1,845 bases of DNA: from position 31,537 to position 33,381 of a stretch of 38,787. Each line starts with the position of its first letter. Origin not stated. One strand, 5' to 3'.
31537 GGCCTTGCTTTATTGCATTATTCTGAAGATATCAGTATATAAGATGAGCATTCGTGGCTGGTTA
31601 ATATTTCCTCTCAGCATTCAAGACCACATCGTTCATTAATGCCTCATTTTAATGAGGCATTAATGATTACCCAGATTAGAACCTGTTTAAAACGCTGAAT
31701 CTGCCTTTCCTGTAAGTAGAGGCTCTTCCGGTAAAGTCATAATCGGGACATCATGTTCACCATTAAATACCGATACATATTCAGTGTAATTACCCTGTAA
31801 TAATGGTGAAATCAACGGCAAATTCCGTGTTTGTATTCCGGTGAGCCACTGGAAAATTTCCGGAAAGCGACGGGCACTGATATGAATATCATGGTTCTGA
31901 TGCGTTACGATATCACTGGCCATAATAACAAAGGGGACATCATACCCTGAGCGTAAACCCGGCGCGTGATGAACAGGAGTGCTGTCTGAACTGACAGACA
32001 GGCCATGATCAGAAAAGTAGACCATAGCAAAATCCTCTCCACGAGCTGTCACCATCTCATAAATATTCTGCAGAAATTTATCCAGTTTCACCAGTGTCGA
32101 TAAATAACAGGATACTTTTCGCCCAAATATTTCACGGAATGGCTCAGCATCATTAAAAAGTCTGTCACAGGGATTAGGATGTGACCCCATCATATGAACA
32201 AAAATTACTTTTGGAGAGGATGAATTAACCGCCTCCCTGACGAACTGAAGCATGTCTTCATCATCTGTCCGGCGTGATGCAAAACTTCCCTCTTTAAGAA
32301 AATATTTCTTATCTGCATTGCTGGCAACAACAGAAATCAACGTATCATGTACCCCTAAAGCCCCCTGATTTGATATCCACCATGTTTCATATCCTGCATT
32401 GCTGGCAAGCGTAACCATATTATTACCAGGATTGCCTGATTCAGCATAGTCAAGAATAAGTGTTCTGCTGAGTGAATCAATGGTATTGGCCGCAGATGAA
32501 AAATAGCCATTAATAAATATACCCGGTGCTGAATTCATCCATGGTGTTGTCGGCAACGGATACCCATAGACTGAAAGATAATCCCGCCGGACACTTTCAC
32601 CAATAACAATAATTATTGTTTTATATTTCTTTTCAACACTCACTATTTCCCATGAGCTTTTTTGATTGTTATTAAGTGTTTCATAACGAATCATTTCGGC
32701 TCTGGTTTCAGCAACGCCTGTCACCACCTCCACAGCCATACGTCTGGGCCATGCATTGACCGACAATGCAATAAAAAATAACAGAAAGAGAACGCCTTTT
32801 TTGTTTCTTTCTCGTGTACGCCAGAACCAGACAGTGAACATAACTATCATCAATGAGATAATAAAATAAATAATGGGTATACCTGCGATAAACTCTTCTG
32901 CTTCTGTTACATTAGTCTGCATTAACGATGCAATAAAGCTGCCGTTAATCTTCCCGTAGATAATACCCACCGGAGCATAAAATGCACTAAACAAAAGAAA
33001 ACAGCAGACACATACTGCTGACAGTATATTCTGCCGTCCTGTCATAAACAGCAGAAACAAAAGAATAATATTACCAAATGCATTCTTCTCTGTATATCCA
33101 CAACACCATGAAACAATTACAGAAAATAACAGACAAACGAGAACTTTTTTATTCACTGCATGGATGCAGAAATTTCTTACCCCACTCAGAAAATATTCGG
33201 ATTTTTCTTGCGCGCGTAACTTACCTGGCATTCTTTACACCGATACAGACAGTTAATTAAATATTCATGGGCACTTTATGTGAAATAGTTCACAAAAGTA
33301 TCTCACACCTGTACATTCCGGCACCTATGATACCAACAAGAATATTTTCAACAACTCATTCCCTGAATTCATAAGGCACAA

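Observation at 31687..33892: Horizontally acquired phosphoethanolamine-transferase-family gene with a small membrane partner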

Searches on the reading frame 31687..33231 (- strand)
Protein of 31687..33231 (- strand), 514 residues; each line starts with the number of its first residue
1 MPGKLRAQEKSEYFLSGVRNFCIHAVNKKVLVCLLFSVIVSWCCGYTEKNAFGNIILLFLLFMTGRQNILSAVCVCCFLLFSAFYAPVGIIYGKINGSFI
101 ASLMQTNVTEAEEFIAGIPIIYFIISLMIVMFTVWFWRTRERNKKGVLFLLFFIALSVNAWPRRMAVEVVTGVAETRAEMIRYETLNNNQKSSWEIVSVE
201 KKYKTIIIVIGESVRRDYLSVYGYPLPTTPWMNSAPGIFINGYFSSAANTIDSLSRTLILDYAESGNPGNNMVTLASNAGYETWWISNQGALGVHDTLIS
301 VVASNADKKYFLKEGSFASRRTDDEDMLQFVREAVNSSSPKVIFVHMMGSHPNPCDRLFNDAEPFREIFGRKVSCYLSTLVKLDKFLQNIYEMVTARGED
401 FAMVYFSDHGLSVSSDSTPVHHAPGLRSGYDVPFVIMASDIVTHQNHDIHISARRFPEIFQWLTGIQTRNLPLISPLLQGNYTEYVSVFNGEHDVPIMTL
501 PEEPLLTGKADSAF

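Call 4: search_protein_families(proteins=[window:31687-33231:-], library=ncbifam, max_evalue=0.1)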
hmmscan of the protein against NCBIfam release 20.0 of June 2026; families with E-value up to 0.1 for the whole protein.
window:31687-33231:- (514 aa): 14 families
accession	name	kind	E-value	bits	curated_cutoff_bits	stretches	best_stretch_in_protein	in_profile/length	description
NF007933.0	PRK10649.1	subfamily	3.7e-29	101.7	404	1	200-450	233-506/577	phosphoethanolamine transferase CptA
NF012179.0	CptA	domain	1.5e-25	89.9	900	1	201-452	222-496/556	phosphoethanolamine transferase CptA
NF007160.0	PRK09598.1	equivalog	1.1e-20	73.5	561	1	195-450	215-483/523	phosphoethanolamine--lipid A transferase EptA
NF028537.1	P_eth_NH2_trans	domain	1.4e-20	73.4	500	1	197-424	220-463/527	phosphoethanolamine--lipid A transferase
NF008619.0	PRK11598.1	equivalog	2.9e-09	36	660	1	197-425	229-472/546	phosphoethanolamine transferase EptA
NF008593.0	PRK11560.1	equivalog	1.4e-07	30.1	493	1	199-447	243-505/563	kdo(2)-lipid A phosphoethanolamine 7''-transferase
NF033462.1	polymyxin_MCR4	exception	3.1e-06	26.2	1225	1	200-425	228-469/541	MCR-4 family phosphoethanolamine--lipid A transferase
NF033463.1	polymyxin_MCR5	exception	6.7e-06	25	1250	1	200-425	236-475/547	MCR-5 family phosphoethanolamine--lipid A transferase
NF033671.1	polymyxin_MCR7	exception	1.7e-05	23.6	1250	1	195-415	219-455/539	MCR-7 family phosphoethanolamine--lipid A transferase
NF033669.1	polymyxin_MCR8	exception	0.00033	19.7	1250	1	202-426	233-476/565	MCR-8 family phosphoethanolamine--lipid A transferase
NF038075.1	fam_STM4013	hypoth_equivalog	0.00095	18.7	250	1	270-422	99-245/261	STM4013/SEN3800 family hydrolase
NF012159.0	polymyxin_MCR2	exception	0.021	13.6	1200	0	197-238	229-270/538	MCR-2 family phosphoethanolamine--lipid A transferase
NF033670.1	polymyxin_MCR6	exception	0.034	12.9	1235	0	193-232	225-264/538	MCR-6 family phosphoethanolamine--lipid A transferase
TIGR01478.1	STEVOR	paralog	0.093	11.9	166.65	0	11-144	169-298/308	STEVOR family variant surface protein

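Call 6: profile_search(protein=window:31687-33231:-)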
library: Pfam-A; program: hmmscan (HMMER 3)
A. the first sequence (514 residues): domains with independent E <= 10: 5; with E <= 0.001: 1
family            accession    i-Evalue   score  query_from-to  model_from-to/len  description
Sulfatase         PF00884.28    1.2e-38   133.6     204-465         1-300/301  Sulfatase
EptA_B_N          PF08019.17     0.0035    17.7      56-152         3-101/152  Phosphoethanolamine transferase EptA/EptB
DUF805            PF05656.20       0.33    11.9      78-157        13-88/111  Protein of unknown function (DUF805)
Stevor            PF17410.7         1.2     9.1      11-144       138-265/275  Subtelomeric Variable Open Reading frame
Vma12             PF11712.13        3.9     7.9     120-158        78-118/137  Endoplasmic reticulum-based factor for assembly of V-ATPase
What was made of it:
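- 31687..33231 (-): 514-aa inner-membrane phosphoethanolamine transferase of the OpgE-like / YjgX subfamily. It has N-terminal transmembrane helices and a periplasmic sulfatase-fold domain. Pfam PF00884 at E 1e-38 (call 6).
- On Membrane PEtN transferases of the alkaline-phosphatase superfamily (EptA/MCR/EptC/OpgE type): Pfam PF00884 covers residues 204-465 (call 6).
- Checked: Pfam gives Sulfatase PF00884 at E 1.2e-38 over residues 204-465, plus a weak EptA_B_N hit (call 6).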

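Call 9: search_solved_structures(query=window:31687-33231:-, max_evalue=0.01, show_alignments=3)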
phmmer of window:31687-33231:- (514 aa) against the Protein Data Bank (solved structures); distinct sequences matched with E-value up to 0.01: 17.
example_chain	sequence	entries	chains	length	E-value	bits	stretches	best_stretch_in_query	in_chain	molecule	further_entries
5zzu_A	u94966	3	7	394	4e-22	81.7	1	203-440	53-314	Phosphoethanolamine transferase EptC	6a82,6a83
4kav_A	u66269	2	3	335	6.9e-07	31.4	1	205-426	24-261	YhbX/YhjW/YijP/YjdB family protein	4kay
5fgn_A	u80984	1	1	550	3.4e-06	29.1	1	204-426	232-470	lipooligosaccharide phosphoethanolamine transferase A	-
5grr_A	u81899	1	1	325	1.9e-05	26.7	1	201-425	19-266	Probable phosphatidylethanolamine transferase Mcr-1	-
6li5_A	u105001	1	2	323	1.9e-05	26.7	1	201-425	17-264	Probable phosphatidylethanolamine transferase Mcr-1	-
5lrm_A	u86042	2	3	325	1.9e-05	26.7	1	201-425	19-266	phosphatidylethanolamine transferase Mcr-1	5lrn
5zjv_A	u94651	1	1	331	1.9e-05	26.6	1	201-425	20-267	Probable phosphatidylethanolamine transferase Mcr-1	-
5ylc_A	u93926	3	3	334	2e-05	26.6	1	201-425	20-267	Probable phosphatidylethanolamine transferase Mcr-1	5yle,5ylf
6li4_A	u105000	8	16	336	2.1e-05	26.5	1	201-425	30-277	Probable phosphatidylethanolamine transferase Mcr-1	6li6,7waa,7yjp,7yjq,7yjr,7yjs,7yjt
5k4p_A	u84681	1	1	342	2.1e-05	26.5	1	201-425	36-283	Probable phosphatidylethanolamine transferase Mcr-1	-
5gov_B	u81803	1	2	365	2.5e-05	26.3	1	201-425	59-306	Probable phosphatidylethanolamine transferase Mcr-1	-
6bne_A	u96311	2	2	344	4e-05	25.6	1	198-424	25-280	Phosphoethanolamine transferase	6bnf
6bnc_A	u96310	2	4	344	4.1e-05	25.5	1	198-424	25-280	Phosphoethanolamine transferase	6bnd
9nww_B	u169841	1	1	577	0.00015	23.7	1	201-425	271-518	Probable phosphatidylethanolamine transferase Mcr-1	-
6a7w_A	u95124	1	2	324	0.00018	23.4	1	199-425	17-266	Putative integral membrane protein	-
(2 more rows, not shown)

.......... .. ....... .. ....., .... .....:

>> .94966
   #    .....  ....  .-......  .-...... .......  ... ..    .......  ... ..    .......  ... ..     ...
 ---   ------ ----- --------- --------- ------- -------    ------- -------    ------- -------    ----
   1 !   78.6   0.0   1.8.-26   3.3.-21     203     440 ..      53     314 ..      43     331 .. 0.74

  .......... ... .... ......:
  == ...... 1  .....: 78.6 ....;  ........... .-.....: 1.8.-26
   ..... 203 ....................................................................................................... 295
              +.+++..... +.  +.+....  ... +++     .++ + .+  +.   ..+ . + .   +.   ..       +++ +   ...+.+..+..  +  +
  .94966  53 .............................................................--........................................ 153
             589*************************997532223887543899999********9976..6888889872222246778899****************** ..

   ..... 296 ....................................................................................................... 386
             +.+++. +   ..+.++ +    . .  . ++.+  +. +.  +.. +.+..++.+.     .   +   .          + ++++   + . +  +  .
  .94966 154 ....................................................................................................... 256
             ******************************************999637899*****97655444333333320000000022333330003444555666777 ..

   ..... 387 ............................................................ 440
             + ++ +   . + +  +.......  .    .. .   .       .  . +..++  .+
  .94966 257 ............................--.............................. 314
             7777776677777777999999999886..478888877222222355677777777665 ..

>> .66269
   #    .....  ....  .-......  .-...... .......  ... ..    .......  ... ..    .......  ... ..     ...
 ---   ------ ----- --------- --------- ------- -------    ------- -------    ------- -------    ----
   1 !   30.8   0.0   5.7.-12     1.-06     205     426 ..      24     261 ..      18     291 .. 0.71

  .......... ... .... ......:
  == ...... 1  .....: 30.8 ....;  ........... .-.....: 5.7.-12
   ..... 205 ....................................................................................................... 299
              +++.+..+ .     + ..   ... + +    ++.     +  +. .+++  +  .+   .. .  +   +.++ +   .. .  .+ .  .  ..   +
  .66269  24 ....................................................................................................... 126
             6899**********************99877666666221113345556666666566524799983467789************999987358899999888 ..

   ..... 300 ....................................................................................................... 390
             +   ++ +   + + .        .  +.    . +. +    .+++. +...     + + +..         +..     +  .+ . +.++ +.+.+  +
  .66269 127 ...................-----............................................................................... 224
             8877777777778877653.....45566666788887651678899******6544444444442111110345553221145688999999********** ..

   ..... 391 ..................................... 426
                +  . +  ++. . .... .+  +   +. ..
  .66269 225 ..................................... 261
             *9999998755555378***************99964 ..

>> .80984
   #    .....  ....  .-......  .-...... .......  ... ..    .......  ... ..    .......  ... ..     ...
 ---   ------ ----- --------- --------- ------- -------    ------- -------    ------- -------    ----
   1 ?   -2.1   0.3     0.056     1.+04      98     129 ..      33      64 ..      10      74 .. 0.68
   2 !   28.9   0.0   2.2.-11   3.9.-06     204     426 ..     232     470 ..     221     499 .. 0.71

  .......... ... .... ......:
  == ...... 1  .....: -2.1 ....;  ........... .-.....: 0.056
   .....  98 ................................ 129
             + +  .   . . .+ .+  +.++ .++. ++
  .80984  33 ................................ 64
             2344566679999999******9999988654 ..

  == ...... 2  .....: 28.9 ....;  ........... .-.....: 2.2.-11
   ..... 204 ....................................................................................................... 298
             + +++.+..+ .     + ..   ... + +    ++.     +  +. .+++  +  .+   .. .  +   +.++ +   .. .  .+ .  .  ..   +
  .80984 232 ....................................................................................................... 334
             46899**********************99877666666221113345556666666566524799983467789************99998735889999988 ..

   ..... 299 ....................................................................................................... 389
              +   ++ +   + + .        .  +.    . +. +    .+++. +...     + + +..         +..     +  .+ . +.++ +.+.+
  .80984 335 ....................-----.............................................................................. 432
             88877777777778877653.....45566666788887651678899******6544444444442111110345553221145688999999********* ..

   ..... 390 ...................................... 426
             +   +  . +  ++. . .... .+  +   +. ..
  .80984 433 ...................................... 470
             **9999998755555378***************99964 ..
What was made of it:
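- Its best PDB sequence hit is E. coli EptC (call 9).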
